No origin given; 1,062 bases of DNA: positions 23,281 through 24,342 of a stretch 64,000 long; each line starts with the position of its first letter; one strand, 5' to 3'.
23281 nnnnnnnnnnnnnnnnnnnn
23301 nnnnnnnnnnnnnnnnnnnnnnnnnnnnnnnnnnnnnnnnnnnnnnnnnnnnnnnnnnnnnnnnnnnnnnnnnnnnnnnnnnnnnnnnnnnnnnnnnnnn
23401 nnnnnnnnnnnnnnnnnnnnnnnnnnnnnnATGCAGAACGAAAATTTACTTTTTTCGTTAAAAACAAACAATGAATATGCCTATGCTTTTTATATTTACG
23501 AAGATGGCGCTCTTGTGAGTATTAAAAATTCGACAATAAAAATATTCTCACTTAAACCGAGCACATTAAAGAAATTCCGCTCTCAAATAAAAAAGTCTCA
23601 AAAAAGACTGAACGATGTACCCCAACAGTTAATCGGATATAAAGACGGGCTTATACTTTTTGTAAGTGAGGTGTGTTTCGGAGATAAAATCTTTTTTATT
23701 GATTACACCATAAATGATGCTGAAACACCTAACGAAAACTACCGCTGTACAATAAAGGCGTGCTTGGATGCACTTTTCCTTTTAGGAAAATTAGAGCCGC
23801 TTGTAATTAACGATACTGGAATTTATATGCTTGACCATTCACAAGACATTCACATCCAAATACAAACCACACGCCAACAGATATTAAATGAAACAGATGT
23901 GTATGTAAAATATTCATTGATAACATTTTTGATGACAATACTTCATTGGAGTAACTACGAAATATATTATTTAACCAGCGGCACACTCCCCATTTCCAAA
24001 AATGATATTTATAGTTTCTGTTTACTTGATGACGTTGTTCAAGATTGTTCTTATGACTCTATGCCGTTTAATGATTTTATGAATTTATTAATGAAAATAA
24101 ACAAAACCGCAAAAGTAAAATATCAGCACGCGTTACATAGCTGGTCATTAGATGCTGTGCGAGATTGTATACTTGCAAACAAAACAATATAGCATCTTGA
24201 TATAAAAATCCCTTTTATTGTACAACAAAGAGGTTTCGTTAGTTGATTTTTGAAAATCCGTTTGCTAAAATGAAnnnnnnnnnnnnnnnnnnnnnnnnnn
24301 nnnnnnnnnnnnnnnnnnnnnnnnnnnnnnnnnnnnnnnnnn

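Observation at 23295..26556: Array of unrelated genes built from a repeated terminator / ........-palindrome / promoter-leader module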

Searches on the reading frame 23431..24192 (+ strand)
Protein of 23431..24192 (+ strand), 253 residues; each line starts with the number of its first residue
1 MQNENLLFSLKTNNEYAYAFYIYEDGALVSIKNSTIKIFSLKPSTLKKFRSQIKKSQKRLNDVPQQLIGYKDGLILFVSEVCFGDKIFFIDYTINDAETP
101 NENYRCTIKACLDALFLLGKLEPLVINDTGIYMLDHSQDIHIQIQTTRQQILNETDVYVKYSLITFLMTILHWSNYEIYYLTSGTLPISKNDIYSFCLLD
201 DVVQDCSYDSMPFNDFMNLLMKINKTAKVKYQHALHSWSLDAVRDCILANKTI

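Call 8: search_protein_families(library=pfam, proteins=[window:23431-24192:+], max_evalue=0.01)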
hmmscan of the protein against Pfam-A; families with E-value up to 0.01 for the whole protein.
window:23431-24192:+ (253 aa): 0 families

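Call 13: list_cluster_members(proteins=[window:23431-24192:+, window:24353-25273:+, window:25397-25942:+, window:26012-26452:+, window:20233-20553:+, window:20613-21461:+, window:21445-22083:+, window:22147-22752:+, window:26667-28076:+, window:10853-11965:+])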
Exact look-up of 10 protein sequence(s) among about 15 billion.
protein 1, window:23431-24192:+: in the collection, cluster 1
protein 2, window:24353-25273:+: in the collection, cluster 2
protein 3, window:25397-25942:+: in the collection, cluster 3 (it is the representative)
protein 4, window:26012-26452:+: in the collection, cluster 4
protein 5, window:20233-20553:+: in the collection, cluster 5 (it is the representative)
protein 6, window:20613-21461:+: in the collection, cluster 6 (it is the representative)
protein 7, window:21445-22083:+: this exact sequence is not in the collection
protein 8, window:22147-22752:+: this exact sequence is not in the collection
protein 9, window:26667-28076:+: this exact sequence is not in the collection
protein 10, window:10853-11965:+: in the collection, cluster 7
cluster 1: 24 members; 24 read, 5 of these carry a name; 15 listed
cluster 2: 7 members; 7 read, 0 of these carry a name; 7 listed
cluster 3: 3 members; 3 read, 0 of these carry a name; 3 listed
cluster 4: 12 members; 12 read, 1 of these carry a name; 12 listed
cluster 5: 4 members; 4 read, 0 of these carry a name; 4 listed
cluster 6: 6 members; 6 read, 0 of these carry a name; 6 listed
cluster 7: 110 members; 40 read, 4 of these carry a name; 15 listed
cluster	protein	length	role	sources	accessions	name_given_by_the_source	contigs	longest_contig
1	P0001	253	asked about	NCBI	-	-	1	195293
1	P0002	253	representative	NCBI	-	-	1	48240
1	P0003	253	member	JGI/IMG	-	hypothetical protein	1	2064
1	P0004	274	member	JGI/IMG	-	hypothetical protein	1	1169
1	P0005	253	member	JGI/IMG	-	hypothetical protein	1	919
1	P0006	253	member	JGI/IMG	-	hypothetical protein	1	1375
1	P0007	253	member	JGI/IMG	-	hypothetical protein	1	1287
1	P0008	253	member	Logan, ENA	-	-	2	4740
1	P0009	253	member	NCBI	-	-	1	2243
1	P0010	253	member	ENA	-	-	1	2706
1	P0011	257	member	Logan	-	-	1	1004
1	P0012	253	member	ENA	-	-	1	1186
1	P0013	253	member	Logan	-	-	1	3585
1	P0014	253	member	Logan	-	-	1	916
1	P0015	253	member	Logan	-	-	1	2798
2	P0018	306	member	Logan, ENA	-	-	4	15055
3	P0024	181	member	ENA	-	-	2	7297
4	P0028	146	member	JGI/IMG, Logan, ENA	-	hypothetical protein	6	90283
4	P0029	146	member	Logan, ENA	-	-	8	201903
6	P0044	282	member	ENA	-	-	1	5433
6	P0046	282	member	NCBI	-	-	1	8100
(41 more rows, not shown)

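Call 14: find_encoding_contigs(protein=P0029, flank=8000, max_places=6)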
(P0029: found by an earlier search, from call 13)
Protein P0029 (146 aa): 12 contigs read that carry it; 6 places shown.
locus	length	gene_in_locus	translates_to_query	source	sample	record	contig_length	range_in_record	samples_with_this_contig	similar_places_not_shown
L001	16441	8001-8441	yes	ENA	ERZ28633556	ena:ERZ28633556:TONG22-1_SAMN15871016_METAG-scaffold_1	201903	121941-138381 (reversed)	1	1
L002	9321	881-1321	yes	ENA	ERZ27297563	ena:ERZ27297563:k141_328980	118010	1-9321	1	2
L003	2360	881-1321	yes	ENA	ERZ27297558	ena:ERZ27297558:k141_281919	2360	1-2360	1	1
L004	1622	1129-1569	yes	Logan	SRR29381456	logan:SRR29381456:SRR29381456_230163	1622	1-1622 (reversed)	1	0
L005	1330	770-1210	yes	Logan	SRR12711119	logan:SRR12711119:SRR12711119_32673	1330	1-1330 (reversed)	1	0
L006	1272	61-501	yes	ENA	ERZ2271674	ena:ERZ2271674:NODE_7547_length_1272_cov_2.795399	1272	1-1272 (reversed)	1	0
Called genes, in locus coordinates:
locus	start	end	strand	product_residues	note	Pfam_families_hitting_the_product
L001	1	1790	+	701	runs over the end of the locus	PF13347:MFS_2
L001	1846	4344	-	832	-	PF12971:NAGLU_N, PF05089:NAGLU, PF12972:NAGLU_C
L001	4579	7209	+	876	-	PF01326:PPDK_N, PF00391:PEP-utilizers, PF02896:PEP-utilizers_C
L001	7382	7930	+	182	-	-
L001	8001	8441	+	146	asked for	-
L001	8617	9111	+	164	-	-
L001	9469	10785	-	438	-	PF00149:Metallophos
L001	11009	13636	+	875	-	-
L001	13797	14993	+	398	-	PF00149:Metallophos (weak)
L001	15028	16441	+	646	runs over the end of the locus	-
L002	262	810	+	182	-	-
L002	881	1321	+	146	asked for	-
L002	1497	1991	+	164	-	-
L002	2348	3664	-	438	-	PF00149:Metallophos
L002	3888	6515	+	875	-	-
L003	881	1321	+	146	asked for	-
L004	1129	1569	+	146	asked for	-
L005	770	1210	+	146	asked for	-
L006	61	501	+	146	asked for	-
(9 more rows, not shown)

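Call 15: find_encoding_contigs(protein=P0002, flank=8000, max_places=4)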
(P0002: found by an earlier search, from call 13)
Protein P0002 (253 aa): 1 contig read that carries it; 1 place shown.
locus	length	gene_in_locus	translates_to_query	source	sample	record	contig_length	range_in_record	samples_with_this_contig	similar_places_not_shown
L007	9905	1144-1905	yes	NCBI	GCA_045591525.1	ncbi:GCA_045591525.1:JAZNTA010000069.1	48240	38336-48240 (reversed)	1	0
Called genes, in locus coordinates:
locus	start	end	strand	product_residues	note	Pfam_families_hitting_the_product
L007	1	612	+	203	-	?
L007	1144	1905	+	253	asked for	-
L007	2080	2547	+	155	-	-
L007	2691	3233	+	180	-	-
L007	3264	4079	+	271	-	-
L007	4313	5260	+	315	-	PF02811:PHP (weak)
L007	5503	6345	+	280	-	PF01063:Aminotran_4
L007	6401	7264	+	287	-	PF05857:TraX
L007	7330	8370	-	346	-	PF01757:Acyl_transf_3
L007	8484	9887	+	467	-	PF13347:MFS_2 (faint), PF07690:MFS_1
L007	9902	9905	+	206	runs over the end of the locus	PF14378:PAP2_3 (faint), PF01569:PAP2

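Call 32: find_encoding_contigs(protein=P0018, flank=10000, max_places=5)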
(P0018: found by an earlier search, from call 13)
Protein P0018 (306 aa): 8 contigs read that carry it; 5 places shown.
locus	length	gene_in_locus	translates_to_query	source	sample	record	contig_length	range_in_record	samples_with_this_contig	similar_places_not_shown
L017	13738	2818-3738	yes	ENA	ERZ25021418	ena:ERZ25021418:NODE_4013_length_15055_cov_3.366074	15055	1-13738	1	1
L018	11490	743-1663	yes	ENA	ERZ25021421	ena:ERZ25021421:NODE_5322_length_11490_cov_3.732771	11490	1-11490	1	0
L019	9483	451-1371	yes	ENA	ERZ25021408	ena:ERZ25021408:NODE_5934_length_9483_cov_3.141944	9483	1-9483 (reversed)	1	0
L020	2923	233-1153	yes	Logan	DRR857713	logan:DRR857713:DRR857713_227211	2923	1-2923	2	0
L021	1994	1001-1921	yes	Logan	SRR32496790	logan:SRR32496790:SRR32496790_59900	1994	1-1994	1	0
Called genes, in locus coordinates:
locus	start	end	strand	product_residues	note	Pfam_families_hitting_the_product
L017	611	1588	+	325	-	-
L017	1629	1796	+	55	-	-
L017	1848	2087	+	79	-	-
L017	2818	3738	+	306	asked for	-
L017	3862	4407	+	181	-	-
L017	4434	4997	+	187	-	-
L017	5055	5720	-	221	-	-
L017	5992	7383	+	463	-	-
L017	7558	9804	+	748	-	PF13802:Gal_mutarotas_2, PF01055:Glyco_hydro_31_2nd, PF21365:Glyco_hydro_31_3rd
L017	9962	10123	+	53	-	-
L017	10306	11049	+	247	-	PF12146:Hydrolase_4, PF00561:Abhydrolase_1, PF00975:Thioesterase (faint), PF12697:Abhydrolase_6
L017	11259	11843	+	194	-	PF12844:HTH_19 (weak), PF13560:HTH_31, PF01381:HTH_3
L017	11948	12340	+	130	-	-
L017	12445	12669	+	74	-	-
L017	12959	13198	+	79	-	-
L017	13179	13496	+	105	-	PF01906:YbjQ_1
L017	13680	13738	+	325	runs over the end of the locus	PF02661:Fic, PF13412:HTH_24 (weak)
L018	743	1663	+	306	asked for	-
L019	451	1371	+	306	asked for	-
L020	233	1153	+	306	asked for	-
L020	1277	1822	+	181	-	-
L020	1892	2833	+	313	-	PF02861:Clp_N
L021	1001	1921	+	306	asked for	-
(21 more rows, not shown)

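Call 33: find_encoding_contigs(protein=P0024, flank=8000, max_places=4)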
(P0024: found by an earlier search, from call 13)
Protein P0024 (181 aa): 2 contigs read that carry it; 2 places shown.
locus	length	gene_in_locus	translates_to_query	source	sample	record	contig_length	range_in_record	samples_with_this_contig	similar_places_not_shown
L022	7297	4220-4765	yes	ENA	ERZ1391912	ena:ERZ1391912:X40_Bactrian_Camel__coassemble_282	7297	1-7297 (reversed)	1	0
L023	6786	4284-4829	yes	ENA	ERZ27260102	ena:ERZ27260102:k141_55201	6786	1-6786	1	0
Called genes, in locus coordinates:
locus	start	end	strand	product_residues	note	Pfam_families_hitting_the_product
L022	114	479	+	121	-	-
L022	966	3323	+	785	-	-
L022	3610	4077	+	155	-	-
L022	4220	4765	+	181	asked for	-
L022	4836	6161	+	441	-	-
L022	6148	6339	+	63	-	-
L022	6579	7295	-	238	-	?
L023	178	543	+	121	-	-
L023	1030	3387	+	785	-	-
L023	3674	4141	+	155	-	-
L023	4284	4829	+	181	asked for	-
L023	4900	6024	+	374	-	-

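Call 34: find_encoding_contigs(protein=P0028, flank=10000, max_places=5)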
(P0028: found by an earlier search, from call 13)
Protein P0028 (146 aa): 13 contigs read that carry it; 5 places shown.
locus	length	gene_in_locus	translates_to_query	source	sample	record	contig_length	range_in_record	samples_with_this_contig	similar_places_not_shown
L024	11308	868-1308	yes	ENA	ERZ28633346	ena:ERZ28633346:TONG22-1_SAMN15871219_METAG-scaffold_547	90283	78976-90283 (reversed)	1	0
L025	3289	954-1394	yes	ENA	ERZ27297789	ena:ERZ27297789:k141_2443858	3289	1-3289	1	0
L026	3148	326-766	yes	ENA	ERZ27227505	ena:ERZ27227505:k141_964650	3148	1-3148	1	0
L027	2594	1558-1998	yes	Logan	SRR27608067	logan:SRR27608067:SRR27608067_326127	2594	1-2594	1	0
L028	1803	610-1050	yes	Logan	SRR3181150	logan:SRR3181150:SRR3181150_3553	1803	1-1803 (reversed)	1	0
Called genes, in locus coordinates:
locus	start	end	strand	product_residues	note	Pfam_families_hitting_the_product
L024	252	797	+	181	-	-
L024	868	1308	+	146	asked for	PF11645:PDDEXK_5 (weak)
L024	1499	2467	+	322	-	PF02661:Fic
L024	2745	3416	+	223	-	PF00892:EamA, PF05653:Mg_trans_NIPA (weak)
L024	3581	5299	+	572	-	PF00664:ABC_membrane, PF00005:ABC_tran, PF02463:SMC_N (weak)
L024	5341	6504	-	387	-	PF14907:NTP_transf_5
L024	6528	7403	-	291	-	PF00149:Metallophos, PF12850:Metallophos_2 (faint)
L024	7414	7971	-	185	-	PF00132:Hexapep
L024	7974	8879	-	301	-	-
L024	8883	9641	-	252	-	PF05704:Caps_synth, PF12919:TcdA_TcdB (faint), PF04488:Gly_transf_sug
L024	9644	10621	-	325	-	PF00535:Glycos_transf_2, PF10111:Glyco_tranf_2_2, PF13641:Glyco_tranf_2_3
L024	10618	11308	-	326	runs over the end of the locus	PF00535:Glycos_transf_2, PF10111:Glyco_tranf_2_2, PF13506:Glyco_transf_21 (faint), PF13641:Glyco_tranf_2_3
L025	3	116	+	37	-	?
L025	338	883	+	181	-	-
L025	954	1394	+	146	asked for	PF11645:PDDEXK_5 (weak)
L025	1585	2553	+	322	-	PF02661:Fic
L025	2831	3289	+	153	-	?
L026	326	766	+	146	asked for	PF11645:PDDEXK_5 (weak)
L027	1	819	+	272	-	?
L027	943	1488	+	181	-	-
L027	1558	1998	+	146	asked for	PF11645:PDDEXK_5 (weak)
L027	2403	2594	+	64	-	?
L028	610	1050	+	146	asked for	PF11645:PDDEXK_5 (weak)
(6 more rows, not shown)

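Call 37: search_protein_families(library=padloc, proteins=[window:23431-24192:+, L007:2080-2547:+, L007:3264-4079:+], max_evalue=0.01)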
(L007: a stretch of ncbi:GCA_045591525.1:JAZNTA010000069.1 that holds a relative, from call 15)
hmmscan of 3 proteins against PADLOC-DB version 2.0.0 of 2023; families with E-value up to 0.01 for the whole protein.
window:23431-24192:+ (253 aa): 0 families

L007:2080-2547:+ (155 aa): 0 families

L007:3264-4079:+ (271 aa): 0 families

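Call 38: search_protein_families(library=phrogs, proteins=[window:23431-24192:+, L007:2080-2547:+, L007:3264-4079:+], max_evalue=0.01)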
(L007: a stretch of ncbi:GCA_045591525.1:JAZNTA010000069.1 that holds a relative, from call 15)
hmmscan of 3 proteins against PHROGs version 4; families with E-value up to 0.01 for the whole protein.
window:23431-24192:+ (253 aa): 0 families

L007:2080-2547:+ (155 aa): 1 family
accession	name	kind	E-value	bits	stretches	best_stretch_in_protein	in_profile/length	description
phrog_25821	-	unknown function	0.0093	17.1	0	64-87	42-65/65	-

L007:3264-4079:+ (271 aa): 0 families

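Call 55: search_protein_families(library=pfam, proteins=[L001:8617-9111:+, L007:3264-4079:+], max_evalue=0.01)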
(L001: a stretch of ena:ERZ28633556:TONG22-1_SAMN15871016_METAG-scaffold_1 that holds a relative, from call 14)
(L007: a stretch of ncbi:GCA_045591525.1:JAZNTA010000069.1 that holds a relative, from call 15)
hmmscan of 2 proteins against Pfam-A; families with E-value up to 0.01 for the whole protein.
L001:8617-9111:+ (164 aa): 0 families

L007:3264-4079:+ (271 aa): 0 families

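Call 58: search_solved_structures(query=window:23431-24192:+, max_evalue=1)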
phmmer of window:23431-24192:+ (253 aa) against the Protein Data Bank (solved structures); distinct sequences matched with E-value up to 1: 0.
